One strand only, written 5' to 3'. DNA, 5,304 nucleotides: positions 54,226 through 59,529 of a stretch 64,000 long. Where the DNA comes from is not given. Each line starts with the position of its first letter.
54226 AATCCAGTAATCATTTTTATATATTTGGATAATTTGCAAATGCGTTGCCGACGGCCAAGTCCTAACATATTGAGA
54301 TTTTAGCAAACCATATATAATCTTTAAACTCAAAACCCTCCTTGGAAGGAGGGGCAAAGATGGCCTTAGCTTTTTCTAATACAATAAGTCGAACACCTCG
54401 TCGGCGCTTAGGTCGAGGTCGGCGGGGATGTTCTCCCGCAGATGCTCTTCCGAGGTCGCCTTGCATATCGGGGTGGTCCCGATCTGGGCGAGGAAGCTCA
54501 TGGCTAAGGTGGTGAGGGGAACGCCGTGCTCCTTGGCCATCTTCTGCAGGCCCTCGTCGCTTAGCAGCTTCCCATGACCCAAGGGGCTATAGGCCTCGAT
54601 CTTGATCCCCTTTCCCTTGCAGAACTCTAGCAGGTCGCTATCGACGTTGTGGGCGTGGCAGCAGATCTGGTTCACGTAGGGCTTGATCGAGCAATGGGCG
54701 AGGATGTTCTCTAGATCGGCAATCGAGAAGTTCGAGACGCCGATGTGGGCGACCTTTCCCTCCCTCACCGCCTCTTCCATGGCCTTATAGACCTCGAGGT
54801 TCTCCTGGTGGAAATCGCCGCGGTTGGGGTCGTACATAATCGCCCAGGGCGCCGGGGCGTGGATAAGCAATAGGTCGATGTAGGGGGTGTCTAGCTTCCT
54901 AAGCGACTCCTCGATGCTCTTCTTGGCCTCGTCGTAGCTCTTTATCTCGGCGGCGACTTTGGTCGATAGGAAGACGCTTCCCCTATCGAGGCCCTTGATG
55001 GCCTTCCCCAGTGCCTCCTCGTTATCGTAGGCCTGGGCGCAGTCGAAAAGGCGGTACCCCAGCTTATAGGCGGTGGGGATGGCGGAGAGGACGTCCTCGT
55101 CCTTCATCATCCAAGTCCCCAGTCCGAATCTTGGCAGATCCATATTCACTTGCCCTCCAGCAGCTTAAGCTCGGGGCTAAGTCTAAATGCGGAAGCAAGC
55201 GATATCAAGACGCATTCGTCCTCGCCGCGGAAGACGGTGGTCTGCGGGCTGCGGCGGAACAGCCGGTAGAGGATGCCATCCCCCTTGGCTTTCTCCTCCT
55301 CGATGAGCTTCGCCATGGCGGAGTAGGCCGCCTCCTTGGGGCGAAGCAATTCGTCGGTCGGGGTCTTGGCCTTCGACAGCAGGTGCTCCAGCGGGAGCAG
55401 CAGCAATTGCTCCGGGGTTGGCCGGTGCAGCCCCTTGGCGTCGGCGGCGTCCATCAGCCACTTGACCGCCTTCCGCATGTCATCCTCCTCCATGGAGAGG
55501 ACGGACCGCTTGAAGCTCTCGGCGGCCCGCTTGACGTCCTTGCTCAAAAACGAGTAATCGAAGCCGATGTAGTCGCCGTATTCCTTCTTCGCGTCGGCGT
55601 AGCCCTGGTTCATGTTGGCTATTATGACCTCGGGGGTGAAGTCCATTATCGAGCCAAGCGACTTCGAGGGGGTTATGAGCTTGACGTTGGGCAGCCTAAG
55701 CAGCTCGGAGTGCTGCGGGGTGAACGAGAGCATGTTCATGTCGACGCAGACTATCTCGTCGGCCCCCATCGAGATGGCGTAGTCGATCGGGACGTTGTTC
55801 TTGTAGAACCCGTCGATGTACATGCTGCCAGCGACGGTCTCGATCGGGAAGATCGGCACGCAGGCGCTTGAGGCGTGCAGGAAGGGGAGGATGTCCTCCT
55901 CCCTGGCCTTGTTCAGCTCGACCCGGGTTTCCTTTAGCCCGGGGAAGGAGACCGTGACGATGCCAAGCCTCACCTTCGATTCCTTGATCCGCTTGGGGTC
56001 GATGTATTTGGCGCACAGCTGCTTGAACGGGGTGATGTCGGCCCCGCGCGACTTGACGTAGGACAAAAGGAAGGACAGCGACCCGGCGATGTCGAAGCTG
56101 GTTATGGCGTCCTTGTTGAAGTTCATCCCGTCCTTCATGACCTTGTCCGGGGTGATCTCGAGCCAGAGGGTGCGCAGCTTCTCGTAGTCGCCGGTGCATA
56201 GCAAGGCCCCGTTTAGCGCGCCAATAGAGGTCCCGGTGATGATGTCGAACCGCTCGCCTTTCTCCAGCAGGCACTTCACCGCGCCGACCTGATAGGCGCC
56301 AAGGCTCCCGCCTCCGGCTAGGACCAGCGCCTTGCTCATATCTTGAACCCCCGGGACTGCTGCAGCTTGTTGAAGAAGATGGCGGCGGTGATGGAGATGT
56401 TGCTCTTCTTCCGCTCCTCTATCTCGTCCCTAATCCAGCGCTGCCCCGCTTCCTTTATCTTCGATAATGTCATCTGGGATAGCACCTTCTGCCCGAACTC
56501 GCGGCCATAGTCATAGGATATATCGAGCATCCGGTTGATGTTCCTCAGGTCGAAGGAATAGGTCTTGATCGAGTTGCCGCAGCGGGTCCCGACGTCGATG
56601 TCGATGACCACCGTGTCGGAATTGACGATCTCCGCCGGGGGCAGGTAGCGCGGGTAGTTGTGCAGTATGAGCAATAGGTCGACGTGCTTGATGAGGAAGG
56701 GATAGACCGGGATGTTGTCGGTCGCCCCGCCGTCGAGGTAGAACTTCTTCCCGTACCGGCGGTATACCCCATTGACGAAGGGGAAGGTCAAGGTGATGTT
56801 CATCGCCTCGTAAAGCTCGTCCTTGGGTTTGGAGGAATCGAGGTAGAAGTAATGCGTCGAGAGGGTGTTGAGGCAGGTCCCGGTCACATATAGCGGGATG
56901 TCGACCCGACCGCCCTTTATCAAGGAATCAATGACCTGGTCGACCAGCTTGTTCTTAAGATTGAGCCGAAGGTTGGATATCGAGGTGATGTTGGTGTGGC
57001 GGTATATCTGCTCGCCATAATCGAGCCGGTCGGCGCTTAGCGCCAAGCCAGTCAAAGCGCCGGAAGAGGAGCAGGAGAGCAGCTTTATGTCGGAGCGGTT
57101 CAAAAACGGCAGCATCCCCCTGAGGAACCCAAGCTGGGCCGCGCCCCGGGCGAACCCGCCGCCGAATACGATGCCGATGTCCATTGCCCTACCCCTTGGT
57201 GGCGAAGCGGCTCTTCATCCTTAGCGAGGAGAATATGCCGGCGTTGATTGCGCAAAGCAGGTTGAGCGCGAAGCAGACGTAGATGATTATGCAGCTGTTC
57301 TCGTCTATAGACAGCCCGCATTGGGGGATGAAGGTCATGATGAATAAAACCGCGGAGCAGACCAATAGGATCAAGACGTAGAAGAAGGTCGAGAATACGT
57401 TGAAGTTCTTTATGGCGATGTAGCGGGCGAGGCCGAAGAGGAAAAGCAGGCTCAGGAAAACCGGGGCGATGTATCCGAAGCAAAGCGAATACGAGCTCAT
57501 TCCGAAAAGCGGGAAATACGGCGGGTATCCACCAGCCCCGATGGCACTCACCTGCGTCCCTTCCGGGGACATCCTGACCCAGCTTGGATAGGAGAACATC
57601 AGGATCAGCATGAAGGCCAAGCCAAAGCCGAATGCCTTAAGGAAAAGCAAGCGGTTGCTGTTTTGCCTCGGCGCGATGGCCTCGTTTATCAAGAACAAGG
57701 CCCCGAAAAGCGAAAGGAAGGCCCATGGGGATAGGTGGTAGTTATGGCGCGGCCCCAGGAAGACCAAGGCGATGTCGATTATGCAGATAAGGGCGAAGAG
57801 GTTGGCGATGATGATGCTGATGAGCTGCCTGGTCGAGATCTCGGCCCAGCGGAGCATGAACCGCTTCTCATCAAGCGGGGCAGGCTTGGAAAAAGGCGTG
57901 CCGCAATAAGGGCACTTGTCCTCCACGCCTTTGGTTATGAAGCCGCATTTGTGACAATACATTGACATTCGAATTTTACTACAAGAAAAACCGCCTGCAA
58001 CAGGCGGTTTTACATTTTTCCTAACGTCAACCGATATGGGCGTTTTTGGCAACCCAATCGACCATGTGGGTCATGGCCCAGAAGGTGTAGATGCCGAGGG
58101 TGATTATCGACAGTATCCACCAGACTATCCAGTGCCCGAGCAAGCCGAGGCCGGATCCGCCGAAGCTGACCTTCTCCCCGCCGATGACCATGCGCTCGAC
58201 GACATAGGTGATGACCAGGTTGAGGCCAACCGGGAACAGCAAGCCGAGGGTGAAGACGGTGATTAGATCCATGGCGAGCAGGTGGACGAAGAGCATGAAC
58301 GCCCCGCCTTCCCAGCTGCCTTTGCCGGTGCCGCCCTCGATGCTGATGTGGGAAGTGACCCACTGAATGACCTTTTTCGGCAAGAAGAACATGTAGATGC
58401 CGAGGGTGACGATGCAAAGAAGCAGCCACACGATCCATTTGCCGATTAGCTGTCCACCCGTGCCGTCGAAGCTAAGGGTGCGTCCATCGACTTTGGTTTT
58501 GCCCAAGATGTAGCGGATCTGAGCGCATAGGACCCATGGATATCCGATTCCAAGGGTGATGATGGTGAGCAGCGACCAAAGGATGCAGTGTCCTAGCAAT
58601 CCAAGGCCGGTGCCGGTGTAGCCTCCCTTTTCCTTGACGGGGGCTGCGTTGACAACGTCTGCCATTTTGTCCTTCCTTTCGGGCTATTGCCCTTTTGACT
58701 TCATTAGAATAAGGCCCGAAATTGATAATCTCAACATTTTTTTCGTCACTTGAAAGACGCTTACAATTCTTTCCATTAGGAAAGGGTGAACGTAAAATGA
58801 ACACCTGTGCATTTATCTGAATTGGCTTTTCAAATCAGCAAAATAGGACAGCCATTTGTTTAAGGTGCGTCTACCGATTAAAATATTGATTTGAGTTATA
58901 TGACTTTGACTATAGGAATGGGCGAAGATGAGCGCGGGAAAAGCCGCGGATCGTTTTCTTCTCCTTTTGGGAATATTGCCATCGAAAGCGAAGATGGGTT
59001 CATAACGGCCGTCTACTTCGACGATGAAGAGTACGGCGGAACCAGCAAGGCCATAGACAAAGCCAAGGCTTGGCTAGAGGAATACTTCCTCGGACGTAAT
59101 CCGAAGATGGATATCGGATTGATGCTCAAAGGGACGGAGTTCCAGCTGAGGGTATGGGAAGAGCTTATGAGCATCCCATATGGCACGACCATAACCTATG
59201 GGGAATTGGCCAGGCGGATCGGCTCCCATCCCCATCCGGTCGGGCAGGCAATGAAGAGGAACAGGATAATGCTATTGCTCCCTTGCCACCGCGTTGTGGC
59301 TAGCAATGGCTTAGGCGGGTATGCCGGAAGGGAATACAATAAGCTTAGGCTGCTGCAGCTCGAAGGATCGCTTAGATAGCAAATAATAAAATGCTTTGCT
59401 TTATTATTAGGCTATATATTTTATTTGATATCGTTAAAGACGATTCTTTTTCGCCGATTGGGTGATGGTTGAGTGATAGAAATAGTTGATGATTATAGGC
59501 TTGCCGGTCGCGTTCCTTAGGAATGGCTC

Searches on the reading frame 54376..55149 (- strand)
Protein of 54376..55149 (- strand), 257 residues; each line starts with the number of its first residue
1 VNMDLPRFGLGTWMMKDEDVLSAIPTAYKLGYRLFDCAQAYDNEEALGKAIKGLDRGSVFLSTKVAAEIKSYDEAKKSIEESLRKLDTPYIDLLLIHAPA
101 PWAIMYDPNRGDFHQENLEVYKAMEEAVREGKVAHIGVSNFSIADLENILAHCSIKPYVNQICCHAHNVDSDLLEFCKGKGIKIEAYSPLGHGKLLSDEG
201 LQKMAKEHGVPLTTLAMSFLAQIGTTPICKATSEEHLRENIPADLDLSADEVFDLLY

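Call 9: search_protein_families(library=pfam, proteins=[window:54376-55149:-], max_evalue=0.001)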
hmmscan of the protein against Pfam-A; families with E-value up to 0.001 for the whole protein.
window:54376-55149:- (257 aa): 1 family
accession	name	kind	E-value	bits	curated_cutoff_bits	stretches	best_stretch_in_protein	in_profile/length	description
PF00248.27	Aldo_ket_red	-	5.2e-53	180.5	24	1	9-251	3-282/291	Aldo/keto reductase family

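Call 50: find_related_loci(query=window:54376-55149:-, collection=metagenome_contigs, flank=6000)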
Query window:54376-55149:- (257 aa) in metagenome_contigs; peptide patterns used: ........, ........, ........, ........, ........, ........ (x = any residue, [..] = any of these).
333 stretches matched a pattern; 11 encode a relative of the query (tblastn E <= 1e-3); 11 distinct loci.
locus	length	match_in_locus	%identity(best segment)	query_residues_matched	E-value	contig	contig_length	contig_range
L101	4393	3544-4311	98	1-256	1e-177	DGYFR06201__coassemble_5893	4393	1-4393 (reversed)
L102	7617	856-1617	46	2-256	3e-76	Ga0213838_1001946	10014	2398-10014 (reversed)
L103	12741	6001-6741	45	2-248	3e-75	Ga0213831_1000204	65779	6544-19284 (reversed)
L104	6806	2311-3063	44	2-252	1e-74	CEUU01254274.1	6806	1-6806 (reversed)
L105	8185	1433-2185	44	2-252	3e-74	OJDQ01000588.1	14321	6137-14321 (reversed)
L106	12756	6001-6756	44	4-252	4e-69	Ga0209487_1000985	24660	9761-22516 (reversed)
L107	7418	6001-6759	41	3-252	4e-65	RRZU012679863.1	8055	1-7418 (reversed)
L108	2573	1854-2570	44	5-240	9e-66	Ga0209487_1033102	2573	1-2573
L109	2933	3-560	46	65-249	4e-52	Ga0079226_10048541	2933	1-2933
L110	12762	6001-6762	23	4-241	4e-8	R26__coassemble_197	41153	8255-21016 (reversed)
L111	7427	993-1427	28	1-139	1e-6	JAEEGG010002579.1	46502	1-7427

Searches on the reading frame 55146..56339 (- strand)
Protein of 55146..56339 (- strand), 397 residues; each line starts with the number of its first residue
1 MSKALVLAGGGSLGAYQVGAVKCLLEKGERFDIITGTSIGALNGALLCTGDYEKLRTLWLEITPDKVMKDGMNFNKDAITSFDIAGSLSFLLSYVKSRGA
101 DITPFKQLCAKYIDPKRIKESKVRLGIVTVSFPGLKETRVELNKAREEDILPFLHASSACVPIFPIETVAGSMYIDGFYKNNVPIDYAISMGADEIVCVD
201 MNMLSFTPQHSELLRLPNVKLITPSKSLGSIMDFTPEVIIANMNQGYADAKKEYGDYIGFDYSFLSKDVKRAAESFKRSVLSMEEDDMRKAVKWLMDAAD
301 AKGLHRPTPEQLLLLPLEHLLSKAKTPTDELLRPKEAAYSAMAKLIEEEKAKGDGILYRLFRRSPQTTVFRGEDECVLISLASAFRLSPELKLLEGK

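Call 9: search_protein_families(library=pfam, proteins=[window:55146-56339:-], max_evalue=0.001)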
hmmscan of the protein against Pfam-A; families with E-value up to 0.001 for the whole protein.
window:55146-56339:- (397 aa): 1 family
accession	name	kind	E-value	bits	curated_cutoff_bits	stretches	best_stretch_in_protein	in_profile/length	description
PF01734.28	Patatin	-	1.2e-29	104.3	27.7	1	5-189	1-191/191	Patatin-like phospholipase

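Call 79: search_protein_families(library=padloc, proteins=[window:55146-56339:-], max_evalue=0.00001)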
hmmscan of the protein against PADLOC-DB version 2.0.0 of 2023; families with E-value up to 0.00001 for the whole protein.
window:55146-56339:- (397 aa): 2 families
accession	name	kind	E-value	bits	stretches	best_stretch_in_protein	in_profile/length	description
PDLC00755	Effector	-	1.3e-06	25.8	0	3-73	12-87/311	Phospholipase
PDLC00758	Effector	-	3.3e-06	24.7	1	3-133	7-129/331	Phospholipase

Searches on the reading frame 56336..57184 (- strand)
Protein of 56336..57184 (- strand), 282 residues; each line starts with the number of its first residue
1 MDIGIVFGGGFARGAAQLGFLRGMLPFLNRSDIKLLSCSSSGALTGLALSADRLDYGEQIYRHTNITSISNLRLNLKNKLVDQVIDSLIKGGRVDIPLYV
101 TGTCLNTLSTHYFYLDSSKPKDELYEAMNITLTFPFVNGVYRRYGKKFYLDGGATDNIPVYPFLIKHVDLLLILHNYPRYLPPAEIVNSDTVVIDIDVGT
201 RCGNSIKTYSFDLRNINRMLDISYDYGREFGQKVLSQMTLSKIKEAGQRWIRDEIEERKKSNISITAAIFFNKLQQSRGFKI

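Call 9: search_protein_families(library=pfam, proteins=[window:56336-57184:-], max_evalue=0.001)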
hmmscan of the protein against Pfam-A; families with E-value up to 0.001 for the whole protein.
window:56336-57184:- (282 aa): 1 family
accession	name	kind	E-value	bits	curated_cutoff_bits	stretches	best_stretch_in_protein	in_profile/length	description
PF01734.28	Patatin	-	2e-14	54.7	27.7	2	58-163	81-190/191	Patatin-like phospholipase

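Call 79: search_protein_families(library=padloc, proteins=[window:56336-57184:-], max_evalue=0.00001)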
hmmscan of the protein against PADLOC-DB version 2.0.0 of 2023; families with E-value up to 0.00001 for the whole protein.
window:56336-57184:- (282 aa): 0 families

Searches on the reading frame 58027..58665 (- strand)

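Call 9: search_protein_families(library=pfam, proteins=[window:58027-58665:-], max_evalue=0.001)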
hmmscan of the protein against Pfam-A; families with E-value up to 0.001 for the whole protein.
window:58027-58665:- (212 aa): 3 families
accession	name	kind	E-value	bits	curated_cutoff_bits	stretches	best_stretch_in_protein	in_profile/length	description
PF05987.18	DUF898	-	1.4e-22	80.8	28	3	63-111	3-51/336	Bacterial protein of unknown function (DUF898)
PF20403.5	DUF6693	-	9.2e-16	58.4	31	1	23-109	11-103/104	Family of unknown function (DUF6693)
PF14018.11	DUF4234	-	0.00041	20.8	25.3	0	180-201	4-25/70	Domain of unknown function (DUF4234)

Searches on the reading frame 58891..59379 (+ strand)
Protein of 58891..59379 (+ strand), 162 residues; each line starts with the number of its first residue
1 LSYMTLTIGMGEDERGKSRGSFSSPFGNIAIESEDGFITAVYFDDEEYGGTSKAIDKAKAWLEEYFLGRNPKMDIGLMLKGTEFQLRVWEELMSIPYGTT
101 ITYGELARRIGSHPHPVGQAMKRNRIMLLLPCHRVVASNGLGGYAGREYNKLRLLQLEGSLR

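Call 78: search_protein_families(library=pfam, proteins=[window:58891-59379:+], max_evalue=0.001)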
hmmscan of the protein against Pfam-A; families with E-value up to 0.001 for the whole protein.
window:58891-59379:+ (162 aa): 1 family
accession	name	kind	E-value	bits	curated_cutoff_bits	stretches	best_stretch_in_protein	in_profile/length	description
PF01035.26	DNA_binding_1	-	7.2e-27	93.5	27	1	83-159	1-80/81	6-O-methylguanine DNA methyltransferase, DNA binding domain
